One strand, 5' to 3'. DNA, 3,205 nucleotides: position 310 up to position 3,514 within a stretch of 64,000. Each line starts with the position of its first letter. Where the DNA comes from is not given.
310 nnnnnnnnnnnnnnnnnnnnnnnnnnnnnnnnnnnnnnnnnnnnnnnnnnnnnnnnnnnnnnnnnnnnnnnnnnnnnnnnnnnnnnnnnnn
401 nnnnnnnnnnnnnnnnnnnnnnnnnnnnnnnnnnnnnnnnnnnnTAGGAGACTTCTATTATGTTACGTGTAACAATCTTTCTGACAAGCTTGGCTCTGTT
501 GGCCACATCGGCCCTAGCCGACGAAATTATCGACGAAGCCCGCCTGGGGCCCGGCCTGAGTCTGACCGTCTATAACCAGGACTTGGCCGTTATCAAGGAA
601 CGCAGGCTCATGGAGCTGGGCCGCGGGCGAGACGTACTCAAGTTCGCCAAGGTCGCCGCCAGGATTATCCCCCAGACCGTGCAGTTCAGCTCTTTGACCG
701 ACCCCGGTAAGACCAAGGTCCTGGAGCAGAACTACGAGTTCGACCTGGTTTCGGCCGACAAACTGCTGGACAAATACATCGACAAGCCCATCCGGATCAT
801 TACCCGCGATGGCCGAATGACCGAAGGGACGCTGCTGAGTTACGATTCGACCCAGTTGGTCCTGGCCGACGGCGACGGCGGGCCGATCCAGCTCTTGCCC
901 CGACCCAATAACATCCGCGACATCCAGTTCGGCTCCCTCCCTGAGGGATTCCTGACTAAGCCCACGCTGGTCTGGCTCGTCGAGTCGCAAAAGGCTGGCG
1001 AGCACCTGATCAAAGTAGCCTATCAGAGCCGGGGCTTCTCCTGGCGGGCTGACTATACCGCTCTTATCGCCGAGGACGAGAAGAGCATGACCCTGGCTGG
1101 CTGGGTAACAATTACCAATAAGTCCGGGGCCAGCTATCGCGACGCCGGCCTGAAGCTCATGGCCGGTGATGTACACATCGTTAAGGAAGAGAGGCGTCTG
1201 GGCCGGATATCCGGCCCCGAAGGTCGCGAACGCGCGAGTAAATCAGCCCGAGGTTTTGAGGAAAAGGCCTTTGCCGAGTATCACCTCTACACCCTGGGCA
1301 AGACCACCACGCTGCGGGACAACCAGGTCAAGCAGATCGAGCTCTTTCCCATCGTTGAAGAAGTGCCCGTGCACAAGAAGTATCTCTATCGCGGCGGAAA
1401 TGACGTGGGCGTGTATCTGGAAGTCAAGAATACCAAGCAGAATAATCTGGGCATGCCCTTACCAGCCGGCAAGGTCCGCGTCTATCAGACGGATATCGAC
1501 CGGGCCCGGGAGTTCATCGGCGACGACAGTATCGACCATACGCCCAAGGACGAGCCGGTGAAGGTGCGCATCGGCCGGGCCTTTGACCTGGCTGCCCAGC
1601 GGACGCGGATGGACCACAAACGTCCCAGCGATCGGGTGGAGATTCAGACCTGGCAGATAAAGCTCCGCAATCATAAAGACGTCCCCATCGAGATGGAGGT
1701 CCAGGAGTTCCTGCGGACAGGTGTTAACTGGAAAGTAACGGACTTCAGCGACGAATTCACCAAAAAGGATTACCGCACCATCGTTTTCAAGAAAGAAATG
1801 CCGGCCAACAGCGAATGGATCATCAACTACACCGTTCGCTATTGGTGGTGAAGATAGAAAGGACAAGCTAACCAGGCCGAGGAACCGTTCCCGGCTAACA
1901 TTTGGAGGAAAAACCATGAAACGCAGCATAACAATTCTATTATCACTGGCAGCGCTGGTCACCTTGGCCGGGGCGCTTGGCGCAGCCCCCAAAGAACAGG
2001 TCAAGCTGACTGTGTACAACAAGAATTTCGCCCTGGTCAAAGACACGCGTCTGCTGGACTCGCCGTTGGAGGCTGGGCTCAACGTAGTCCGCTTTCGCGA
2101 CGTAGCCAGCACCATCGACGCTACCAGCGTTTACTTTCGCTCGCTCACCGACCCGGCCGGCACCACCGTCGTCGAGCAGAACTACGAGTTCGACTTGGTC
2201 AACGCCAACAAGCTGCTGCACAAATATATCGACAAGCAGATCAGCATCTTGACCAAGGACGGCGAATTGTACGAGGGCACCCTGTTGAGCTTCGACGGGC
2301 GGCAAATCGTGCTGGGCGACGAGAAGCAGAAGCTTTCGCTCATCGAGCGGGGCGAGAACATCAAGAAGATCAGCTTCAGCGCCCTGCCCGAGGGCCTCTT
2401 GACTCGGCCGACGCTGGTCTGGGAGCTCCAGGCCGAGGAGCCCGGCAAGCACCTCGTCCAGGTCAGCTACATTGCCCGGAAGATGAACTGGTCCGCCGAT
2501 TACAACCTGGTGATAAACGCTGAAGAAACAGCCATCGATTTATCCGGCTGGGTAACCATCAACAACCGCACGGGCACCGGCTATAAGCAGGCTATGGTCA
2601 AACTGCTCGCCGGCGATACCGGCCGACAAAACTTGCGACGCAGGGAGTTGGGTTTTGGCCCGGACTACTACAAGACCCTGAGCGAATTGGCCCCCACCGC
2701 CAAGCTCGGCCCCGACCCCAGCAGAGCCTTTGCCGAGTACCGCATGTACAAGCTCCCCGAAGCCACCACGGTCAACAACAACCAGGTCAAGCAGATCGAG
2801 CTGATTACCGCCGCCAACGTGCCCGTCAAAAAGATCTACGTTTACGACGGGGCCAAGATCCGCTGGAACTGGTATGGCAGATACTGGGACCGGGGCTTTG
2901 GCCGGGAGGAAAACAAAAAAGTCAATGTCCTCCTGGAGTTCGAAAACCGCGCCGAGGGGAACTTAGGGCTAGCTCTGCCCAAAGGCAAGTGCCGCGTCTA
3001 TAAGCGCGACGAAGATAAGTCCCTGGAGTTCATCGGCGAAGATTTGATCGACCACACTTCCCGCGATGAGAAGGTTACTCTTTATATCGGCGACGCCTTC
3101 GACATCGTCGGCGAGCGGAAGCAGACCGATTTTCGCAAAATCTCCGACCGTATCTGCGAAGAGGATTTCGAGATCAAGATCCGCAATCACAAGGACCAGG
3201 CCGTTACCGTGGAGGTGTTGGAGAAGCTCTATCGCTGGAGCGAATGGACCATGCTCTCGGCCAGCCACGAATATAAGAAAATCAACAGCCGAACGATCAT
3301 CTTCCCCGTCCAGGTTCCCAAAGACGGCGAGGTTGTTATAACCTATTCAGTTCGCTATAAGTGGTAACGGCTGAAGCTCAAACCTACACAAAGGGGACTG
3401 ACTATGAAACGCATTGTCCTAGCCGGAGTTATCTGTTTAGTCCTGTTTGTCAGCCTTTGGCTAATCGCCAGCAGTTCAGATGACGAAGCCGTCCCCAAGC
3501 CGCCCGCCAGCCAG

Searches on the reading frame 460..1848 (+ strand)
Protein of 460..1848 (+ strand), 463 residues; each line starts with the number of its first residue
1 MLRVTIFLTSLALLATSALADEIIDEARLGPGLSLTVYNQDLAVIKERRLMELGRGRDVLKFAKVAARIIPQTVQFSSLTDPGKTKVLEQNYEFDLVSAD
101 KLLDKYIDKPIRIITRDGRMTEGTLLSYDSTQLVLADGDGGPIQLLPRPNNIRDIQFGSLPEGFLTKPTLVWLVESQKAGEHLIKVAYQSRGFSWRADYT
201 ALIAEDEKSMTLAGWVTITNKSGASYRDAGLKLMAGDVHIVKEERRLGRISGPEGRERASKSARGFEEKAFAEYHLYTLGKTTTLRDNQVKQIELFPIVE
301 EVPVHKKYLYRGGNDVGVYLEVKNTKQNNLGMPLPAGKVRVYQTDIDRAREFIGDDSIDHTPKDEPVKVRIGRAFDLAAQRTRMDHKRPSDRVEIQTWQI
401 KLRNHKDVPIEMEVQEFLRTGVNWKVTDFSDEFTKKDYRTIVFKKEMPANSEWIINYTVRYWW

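Call 57: search_protein_families(library=pfam, proteins=[window:460-1848:+], max_evalue=0.00001)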
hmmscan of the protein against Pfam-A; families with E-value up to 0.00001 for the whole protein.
window:460-1848:+ (463 aa): 1 family
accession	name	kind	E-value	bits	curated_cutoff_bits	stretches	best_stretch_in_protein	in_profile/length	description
PF13598.12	DUF4139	-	9.5e-07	29.2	31.8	1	184-416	1-151/205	Domain of unknown function (DUF4139)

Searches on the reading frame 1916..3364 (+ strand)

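Call 57: search_protein_families(library=pfam, proteins=[window:1916-3364:+], max_evalue=0.00001)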
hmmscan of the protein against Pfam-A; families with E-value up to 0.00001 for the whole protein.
window:1916-3364:+ (483 aa): 1 family
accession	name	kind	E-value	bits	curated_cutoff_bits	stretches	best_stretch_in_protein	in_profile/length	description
PF13598.12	DUF4139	-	2.1e-07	31.3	31.8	1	181-438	1-153/205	Domain of unknown function (DUF4139)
